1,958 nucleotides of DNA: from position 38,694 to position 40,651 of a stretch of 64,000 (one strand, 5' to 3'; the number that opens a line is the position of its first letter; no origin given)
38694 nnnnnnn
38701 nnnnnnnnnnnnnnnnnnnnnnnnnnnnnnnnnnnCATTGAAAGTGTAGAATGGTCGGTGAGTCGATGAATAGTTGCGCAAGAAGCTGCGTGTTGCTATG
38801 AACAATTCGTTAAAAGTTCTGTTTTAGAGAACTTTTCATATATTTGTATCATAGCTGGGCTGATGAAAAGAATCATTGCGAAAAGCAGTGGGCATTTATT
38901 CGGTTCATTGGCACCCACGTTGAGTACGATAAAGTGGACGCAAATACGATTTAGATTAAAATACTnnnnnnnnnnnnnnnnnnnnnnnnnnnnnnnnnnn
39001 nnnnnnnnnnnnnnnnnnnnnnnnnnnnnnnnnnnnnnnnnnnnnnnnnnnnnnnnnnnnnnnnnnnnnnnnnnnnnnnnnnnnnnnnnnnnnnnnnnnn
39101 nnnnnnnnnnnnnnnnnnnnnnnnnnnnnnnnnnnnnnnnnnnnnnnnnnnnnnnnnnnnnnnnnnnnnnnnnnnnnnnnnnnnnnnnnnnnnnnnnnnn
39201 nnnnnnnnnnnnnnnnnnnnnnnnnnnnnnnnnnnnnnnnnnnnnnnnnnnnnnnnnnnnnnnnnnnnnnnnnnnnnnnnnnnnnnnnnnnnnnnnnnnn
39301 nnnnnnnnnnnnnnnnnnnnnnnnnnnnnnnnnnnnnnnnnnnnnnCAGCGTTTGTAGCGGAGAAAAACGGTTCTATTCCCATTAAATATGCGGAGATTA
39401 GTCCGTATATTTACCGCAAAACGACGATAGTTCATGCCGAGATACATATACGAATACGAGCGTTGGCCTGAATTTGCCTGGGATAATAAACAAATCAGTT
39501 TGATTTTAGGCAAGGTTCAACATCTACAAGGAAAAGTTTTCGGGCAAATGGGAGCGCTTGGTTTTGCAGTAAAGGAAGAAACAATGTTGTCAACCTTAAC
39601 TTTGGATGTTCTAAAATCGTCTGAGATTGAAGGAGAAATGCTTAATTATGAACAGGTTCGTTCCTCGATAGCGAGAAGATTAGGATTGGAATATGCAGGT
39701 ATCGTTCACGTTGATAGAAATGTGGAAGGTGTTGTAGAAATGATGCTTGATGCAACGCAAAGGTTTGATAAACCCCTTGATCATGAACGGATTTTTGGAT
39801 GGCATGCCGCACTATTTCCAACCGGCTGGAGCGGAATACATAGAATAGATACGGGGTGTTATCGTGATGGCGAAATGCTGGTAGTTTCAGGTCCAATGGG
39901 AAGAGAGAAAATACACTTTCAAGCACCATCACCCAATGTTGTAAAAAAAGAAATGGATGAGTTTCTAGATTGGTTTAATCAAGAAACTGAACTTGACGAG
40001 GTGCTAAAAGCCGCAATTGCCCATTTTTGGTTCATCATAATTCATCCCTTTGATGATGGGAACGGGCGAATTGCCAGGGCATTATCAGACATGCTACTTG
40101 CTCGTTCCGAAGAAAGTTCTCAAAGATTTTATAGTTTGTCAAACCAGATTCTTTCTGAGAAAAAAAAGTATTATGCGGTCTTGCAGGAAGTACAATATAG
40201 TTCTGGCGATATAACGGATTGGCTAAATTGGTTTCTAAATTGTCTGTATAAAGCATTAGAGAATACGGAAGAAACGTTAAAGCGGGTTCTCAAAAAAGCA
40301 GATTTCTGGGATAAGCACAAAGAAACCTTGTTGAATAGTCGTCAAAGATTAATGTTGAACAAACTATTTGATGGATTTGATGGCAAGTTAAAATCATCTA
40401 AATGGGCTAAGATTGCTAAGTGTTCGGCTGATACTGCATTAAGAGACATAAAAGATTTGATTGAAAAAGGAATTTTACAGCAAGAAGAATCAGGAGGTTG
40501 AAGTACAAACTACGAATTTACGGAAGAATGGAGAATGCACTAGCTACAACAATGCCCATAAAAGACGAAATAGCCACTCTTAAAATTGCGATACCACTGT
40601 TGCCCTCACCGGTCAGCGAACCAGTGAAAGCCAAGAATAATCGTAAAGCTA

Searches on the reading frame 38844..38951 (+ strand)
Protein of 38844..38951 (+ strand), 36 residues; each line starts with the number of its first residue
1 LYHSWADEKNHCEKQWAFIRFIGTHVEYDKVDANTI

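Call 7: search_protein_families(library=pfam, proteins=[window:38844-38951:+], max_evalue=10)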
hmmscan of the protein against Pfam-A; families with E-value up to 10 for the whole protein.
seq(36 aa): 1 family
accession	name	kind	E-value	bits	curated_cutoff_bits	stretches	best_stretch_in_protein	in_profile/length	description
PF09907.15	HigB_toxin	-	2.7e-05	24.8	27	1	12-30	55-73/74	HigB_toxin, RelE-like toxic component of a toxin-antitoxin system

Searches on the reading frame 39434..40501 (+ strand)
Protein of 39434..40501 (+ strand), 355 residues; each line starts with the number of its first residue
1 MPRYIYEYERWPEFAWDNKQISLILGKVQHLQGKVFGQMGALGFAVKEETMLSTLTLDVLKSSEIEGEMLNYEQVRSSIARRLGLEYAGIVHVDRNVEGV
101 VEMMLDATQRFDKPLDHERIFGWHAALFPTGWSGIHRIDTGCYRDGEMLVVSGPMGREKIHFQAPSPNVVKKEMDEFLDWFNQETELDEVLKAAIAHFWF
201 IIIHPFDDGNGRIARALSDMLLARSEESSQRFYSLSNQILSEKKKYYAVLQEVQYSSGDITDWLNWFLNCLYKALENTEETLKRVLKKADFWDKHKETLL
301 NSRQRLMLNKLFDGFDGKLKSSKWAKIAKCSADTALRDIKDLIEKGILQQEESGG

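Call 3: search_protein_families(library=pfam, proteins=[window:39434-40501:+], max_evalue=0.01)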
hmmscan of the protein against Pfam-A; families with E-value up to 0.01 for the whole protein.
window:39434-40501:+ (355 aa): 2 families
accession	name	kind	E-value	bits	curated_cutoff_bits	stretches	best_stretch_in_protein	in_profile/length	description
PF13776.11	DUF4172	-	3.2e-30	104.7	25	1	4-85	1-82/82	Domain of unknown function (DUF4172)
PF02661.23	Fic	-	1.5e-18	67.8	24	1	114-222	1-93/93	Fic/DOC family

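Call 4: search_protein_families(library=ncbifam, proteins=[window:39434-40501:+], max_evalue=0.01)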
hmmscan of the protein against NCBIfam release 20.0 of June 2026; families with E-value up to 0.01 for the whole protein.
window:39434-40501:+ (355 aa): 3 families
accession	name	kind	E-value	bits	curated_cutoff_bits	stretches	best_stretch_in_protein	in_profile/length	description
NF046030.1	ProtAdlyltaseSoFic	equivalog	5.5e-20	71.6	550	1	167-354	156-341/361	protein adenylyltransferase Fic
TIGR02613.1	mob_myst_B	hypoth_equivalog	6.4e-08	32.7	124.4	1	173-251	93-171/186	mobile mystery protein B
NF041381.1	XopAC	subfamily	8.3e-07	28.1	450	1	141-224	325-413/451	XopAC/AvrAC family type III secretion system effector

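Call 8: find_encoding_contigs(protein=window:39434-40501:+, flank=10000, max_places=6)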
Protein window:39434-40501:+ (355 aa): no gene with exactly this product is on record in the collection.

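Call 12: find_homologous_proteins(query=window:39434-40501:+)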
Query window:39434-40501:+ (355 aa): 8000 proteins with E <= 0.001 among 8000 candidates; the best 120 are listed.
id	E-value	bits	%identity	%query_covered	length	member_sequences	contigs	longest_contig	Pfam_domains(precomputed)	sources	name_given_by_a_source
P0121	7.4e-225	764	93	100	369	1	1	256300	PF13776.12,PF02661.24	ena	-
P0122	4.4e-218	741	89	100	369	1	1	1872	PF13776.12,PF02661.24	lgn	-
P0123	1.0e-215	734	88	100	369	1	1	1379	PF13776.12,PF02661.24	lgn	-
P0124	2.5e-212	722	87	100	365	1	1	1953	PF13776.12,PF02661.24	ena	-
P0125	4.7e-212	721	87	100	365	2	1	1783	PF13776.12,PF02661.24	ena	-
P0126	9.6e-212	720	87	100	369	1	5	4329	PF13776.12,PF02661.24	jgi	jgi:Fic family protein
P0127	3.2e-211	719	87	99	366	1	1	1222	PF13776.12,PF02661.24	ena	-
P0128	3.7e-211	719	87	100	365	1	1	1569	PF13776.12,PF02661.24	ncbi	-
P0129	2.4e-210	716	86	100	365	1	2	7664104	PF13776.12,PF02661.24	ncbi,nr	ncbi:Fic family protein [Flammeovirgaceae bacterium SG7u.111]|nr:Fic family protein [Flammeovirgacea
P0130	4.5e-210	715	86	100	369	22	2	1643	PF13776.12,PF02661.24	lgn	-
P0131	1.1e-209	714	86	100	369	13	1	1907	PF13776.12,PF02661.24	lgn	-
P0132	1.6e-209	713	86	100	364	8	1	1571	PF13776.12,PF02661.24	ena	-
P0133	6.0e-209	711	85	100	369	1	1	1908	PF13776.12,PF02661.24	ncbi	-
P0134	6.9e-209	711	86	100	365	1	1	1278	PF13776.12,PF02661.24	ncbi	-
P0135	1.2e-208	710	85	100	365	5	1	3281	PF13776.12,PF02661.24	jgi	jgi:Fic family protein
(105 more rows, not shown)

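Call 18: find_related_loci(query=P0121, collection=genome_contigs, flank=5000)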
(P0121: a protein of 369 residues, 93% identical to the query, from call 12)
Query P0121 (369 aa) in genome_contigs; peptide patterns used: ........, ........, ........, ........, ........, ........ (x = any residue, [..] = any of these).
600 stretches matched a pattern (row limit reached: there are more); 573 encode a relative of the query (tblastn E <= 1e-3); the best 80 are kept; 80 distinct loci.
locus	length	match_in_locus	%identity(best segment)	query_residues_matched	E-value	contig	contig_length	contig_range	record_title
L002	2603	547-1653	87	1-369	0e+0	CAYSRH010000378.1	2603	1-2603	MAG TPA_asm: uncultured Bacteroidales bacterium isolate binchicken_co8_162 genome assembly, contig: NODE_82142_length_26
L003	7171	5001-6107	87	1-369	0e+0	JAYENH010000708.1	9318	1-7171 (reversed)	MAG: Bacteroidota bacterium isolate MAG060 MAG060_708, whole genome shotgun sequence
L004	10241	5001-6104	88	1-368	0e+0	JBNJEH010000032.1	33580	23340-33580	MAG: Bacteroidota bacterium isolate Y23_14dBSe4.bin.65 NODE_805_length_33580_cov_11.102357, whole genome shotgun sequenc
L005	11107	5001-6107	86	1-369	0e+0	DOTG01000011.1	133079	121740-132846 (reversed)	MAG TPA_asm: Marinilabiliales bacterium isolate UBA12394 contig_252, whole genome shotgun sequence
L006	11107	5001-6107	85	1-369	0e+0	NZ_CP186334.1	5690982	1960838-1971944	Gaoshiqia hydrogeniformans strain Z1-71 chromosome, complete genome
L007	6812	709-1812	87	1-368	0e+0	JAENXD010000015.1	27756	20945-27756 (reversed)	MAG: Flavobacteriaceae bacterium isolate 5_8_m_bin18 k141_876301_length_27756_cov_96.1562, whole genome shotgun sequence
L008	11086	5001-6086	87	1-362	0e+0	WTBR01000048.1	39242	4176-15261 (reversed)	MAG: Bacteroidales bacterium isolate GLR59 c_000000238481, whole genome shotgun sequence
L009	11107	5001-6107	86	1-369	0e+0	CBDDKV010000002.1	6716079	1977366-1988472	MAG: Bacteroidales bacterium isolate 9480fe01-225e-458e-b31c-9252802a2ee0 genome assembly, contig: contig_2, whole genom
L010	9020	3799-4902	85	1-368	0e+0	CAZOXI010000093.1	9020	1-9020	MAG TPA_asm: uncultured Bacteroidaceae bacterium isolate binchicken_co17_397 genome assembly, contig: NODE_15881_length_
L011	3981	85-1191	84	1-369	0e+0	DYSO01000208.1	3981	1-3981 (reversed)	MAG TPA_asm: Draconibacterium orientale isolate SulCav_PC08_3_10_45_10 SulCav_PC08-3_20839_length_3981_cov_7.122007, who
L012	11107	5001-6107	83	1-369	0e+0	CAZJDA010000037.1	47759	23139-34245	MAG TPA_asm: uncultured Bacteroidales bacterium isolate SRP332253_co1_243 genome assembly, contig: NODE_856_length_47759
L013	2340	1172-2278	82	1-369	0e+0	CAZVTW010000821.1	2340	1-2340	MAG TPA_asm: uncultured Bacteroidales bacterium isolate binchicken_co8_117 genome assembly, contig: NODE_94979_length_23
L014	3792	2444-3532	84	1-363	0e+0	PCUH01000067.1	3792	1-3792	MAG: Flavobacteriales bacterium CG18_big_fil_WC_8_21_14_2_50_32_9 CG18_scaffold_11959_c, whole genome shotgun sequence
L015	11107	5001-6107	81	1-369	0e+0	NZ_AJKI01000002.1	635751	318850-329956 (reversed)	Marinilabilia salmonicolor JCM 21150 Contig2, whole genome shotgun sequence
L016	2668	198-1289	82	1-364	0e+0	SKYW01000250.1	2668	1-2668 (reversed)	MAG: Balneolales bacterium isolate CSSed162cmB_307 CSSed16-2cmB-243476, whole genome shotgun sequence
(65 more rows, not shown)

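Call 27: search_solved_structures(query=P0121, show_alignments=2, max_evalue=0.00001)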
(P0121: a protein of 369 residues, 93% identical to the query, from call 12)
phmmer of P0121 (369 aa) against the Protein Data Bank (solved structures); distinct sequences matched with E-value up to 0.00001: 27.
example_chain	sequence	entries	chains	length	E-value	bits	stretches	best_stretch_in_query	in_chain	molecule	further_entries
8cil_A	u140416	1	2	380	1.2e-97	330.3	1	1-362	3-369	Fic family protein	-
7cb8_A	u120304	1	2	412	1.9e-14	56.6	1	102-284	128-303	Fic-domain containing protein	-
9vjc_A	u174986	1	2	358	3.3e-13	52.5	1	178-358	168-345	Protein adenylyltransferase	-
3eqx_A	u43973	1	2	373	4e-12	48.9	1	167-287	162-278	FIC DOMAIN CONTAINING TRANSCRIPTIONAL REGULATOR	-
9tch_A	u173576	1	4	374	4.1e-12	48.9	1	167-287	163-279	Protein adenylyltransferase SoFic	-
9tc4_A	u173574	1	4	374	4.1e-12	48.9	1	167-287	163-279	Protein adenylyltransferase SoFic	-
9tcl_B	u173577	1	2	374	4.1e-12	48.9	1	167-287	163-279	Protein adenylyltransferase SoFic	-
3zcn_A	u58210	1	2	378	4.2e-12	48.9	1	167-287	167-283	ADENOSINE MONOPHOSPHATE-PROTEIN TRANSFERASE SOFIC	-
3zec_A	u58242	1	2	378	4.2e-12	48.9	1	167-287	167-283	ADENOSINE MONOPHOSPHATE-PROTEIN TRANSFERASE SOFIC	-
6i7i_A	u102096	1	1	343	8.3e-12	47.9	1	161-275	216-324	Adenosine monophosphate-protein transferase FICD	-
6i7g_A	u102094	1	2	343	8.4e-12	47.9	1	161-275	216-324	Adenosine monophosphate-protein transferase FICD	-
6i7j_A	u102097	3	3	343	8.5e-12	47.9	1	161-275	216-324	Adenosine monophosphate-protein transferase FICD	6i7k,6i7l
4u04_A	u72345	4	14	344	8.5e-12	47.9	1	161-275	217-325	Adenosine monophosphate-protein transferase FICD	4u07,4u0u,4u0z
6i7h_A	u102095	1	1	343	8.5e-12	47.9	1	161-275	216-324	Adenosine monophosphate-protein transferase FICD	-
4u0s_A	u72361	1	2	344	9e-12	47.8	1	161-275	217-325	Adenosine monophosphate-protein transferase FICD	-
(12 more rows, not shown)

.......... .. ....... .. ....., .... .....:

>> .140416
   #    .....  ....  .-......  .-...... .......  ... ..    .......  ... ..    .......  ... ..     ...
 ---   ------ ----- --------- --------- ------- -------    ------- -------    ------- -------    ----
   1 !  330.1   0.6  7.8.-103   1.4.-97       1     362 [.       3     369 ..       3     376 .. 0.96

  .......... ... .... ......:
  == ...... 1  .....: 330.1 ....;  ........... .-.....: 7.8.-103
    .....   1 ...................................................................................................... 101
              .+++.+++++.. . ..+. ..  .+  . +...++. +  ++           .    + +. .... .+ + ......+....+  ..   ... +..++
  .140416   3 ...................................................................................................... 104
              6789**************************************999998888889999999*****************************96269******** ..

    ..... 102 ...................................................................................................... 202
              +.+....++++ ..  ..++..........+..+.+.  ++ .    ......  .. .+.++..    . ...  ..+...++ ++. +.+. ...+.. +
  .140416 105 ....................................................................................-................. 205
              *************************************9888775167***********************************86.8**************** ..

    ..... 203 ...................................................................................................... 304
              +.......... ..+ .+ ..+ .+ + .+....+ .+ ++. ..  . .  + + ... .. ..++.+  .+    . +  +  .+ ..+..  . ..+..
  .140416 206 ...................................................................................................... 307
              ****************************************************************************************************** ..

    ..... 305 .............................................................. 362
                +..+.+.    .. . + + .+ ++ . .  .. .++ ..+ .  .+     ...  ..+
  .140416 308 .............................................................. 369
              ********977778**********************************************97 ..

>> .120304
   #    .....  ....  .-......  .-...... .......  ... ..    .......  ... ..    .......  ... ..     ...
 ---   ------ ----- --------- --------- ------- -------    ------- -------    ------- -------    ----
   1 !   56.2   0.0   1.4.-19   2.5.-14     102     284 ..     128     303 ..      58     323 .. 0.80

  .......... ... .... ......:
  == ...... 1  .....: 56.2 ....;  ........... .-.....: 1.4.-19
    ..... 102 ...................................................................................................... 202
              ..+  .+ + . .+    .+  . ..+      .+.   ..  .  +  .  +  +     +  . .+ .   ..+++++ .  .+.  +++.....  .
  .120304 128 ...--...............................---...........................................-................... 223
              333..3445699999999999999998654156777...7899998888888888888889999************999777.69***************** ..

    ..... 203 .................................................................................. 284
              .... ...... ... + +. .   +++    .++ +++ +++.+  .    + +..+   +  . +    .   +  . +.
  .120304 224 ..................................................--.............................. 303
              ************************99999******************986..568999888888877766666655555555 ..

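Call 36: search_protein_families(library=padloc, proteins=[window:39434-40501:+], max_evalue=0.001)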
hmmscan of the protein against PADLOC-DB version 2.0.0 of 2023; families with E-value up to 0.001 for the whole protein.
window:39434-40501:+ (355 aa): 7 families
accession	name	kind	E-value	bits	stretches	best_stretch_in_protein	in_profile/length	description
PDLC03963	SoFic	-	1.4e-47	160.8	1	43-352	43-341/361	-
PDLC04966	PDC-S24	-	1.2e-21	75.2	1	137-257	249-372/497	-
PDLC04836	PDC-S04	-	1.5e-12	45.3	1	61-265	32-224/244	-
PDLC04837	PDC-S04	-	2.4e-12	44.7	1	62-255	33-210/234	-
PDLC04839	PDC-S04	-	3.6e-12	44.4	1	161-254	91-187/205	-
PDLC04840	PDC-S04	-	2.5e-07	28.7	1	161-218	108-170/227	-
PDLC04838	PDC-S04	-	0.00011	20.1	1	169-225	103-165/209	-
